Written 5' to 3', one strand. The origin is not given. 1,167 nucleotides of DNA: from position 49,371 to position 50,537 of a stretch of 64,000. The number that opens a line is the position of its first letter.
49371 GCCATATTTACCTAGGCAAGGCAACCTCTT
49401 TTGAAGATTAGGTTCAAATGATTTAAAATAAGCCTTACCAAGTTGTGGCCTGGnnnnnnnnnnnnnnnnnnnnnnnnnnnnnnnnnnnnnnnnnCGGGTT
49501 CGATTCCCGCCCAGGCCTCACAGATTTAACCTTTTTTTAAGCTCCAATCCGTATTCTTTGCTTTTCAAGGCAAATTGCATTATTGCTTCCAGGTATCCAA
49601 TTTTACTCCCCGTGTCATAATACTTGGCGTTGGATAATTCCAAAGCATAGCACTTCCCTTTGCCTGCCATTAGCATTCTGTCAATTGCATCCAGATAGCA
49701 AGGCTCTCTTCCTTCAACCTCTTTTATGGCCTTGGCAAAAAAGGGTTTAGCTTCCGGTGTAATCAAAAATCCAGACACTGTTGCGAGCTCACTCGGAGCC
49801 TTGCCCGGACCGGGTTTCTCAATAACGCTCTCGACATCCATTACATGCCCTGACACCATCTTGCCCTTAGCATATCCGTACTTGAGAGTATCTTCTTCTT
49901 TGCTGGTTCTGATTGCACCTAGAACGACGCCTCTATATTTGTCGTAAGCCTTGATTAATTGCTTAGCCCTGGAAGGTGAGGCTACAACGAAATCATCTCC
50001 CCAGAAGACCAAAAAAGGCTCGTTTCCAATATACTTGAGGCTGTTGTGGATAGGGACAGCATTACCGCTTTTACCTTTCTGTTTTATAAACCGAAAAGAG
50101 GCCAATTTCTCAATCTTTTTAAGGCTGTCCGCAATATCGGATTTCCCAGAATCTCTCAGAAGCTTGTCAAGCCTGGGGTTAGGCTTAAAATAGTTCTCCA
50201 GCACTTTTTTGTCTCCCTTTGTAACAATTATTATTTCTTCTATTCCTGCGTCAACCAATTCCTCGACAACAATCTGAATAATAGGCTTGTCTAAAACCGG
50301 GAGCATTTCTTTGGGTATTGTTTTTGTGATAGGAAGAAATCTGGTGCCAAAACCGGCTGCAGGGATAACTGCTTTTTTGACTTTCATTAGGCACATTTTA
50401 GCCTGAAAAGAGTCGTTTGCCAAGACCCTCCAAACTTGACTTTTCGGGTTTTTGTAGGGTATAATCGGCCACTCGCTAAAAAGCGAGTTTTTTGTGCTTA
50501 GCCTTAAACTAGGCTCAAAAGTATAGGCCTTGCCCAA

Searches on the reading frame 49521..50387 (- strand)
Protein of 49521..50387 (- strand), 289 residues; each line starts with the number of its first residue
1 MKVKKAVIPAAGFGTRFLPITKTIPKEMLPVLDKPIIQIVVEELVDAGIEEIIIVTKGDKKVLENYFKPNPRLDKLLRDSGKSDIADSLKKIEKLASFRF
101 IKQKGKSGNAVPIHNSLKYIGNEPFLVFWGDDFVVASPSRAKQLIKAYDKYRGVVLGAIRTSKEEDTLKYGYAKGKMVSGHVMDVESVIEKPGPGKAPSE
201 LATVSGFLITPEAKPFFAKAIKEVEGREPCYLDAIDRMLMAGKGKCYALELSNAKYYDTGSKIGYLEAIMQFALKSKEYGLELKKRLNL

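Call 8: find_related_loci(query=window:49521-50387:-, collection=genome_contigs, flank=3000)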
Query window:49521-50387:- (289 aa) in genome_contigs; peptide patterns used: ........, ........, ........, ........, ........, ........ (x = any residue, [..] = any of these).
560 stretches matched a pattern; 452 encode a relative of the query (tblastn E <= 1e-3); the best 80 are kept; 80 distinct loci.
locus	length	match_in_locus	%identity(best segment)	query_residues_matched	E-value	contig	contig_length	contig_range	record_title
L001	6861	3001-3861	60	1-287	2e-116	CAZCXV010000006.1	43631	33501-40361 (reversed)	MAG TPA_asm: uncultured Gammaproteobacteria bacterium isolate SRP062349_co2_267 genome assembly, contig: NODE_506_length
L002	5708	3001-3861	49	2-287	6e-87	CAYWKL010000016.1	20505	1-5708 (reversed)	MAG TPA_asm: uncultured Gammaproteobacteria bacterium isolate binchicken_co38_1283 genome assembly, contig: NODE_5469_le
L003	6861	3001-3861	48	2-287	9e-85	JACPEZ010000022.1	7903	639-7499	MAG: Candidatus Daviesbacteria bacterium isolate NC_groundwater_348_Ag_B-0.1um_41_18 GD18-4_B1_scaffold_471319, whole ge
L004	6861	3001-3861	49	2-287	2e-84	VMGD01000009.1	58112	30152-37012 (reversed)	MAG: Microgenomates group bacterium Gr01-1014_7 G01um10147_scaffold_213, whole genome shotgun sequence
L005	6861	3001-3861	49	2-287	2e-84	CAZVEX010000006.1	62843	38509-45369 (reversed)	MAG TPA_asm: uncultured Gammaproteobacteria bacterium isolate binchicken_co38_210 genome assembly, contig: NODE_1112_len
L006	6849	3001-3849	48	6-287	8e-81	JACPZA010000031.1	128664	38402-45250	MAG: Candidatus Daviesbacteria bacterium isolate NC_groundwater_877_Pr1_S2p5_34_16 Montesol18_S2p5_coassembly_scaffold_8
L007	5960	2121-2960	47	2-280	1e-77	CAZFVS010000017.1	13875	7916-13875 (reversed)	MAG TPA_asm: uncultured Gammaproteobacteria bacterium isolate SRP269290_co2_8 genome assembly, contig: NODE_5146_length_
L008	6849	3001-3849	46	1-287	5e-68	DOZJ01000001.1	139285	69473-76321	MAG TPA_asm: Candidatus Falkowbacteria bacterium isolate UBA11705 contig_4106, whole genome shotgun sequence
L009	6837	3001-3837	44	1-283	2e-67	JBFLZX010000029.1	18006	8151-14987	MAG: Patescibacteria group bacterium isolate MAG122 MAG122_29, whole genome shotgun sequence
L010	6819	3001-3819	41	1-278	2e-63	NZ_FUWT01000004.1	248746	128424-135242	Clostridium tetani strain ATCC 19406, whole genome shotgun sequence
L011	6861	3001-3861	47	2-287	2e-79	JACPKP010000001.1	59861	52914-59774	MAG: Candidatus Daviesbacteria bacterium isolate NC_groundwater_498_Ag_S-0.1um_40_17 S35_SO-1_scaffold_42118, whole geno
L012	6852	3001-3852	41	1-289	8e-62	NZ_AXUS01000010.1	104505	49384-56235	Clostridioides mangenotii TR Contig_116, whole genome shotgun sequence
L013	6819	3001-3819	42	1-278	1e-61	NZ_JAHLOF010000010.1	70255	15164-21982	Metaclostridioides mangenotii strain N8 No8_ctg0010, whole genome shotgun sequence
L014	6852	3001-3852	39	1-289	2e-61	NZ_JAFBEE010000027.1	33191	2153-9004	Alkaliphilus hydrothermalis strain DSM 25890 Ga0454045_27, whole genome shotgun sequence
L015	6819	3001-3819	41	1-278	3e-61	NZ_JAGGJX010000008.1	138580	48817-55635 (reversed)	Metaclostridioides mangenotii strain DSM 1289 Ga0454101_08, whole genome shotgun sequence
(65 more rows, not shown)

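Call 9: search_protein_families(library=pfam, proteins=[window:49521-50387:-])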
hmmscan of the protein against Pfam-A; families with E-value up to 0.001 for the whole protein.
window:49521-50387:- (289 aa): 3 families
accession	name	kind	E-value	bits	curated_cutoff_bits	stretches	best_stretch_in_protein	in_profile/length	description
PF00483.29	NTP_transferase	-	4.3e-28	99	21.2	1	5-271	1-241/245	Nucleotidyl transferase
PF12804.13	NTP_transf_3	-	9.6e-07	29.5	27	1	6-64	1-53/160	MobA-like NTP transferase domain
PF01128.25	IspD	-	0.00026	21.2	27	1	6-60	3-55/221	2-C-methyl-D-erythritol 4-phosphate cytidylyltransferase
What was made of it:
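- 49521..50387 (-): galU-like nucleotidyltransferase gene, with its ATG at 50387-50385. Pfam NTP_transferase, E = 4e-28 (call 9).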
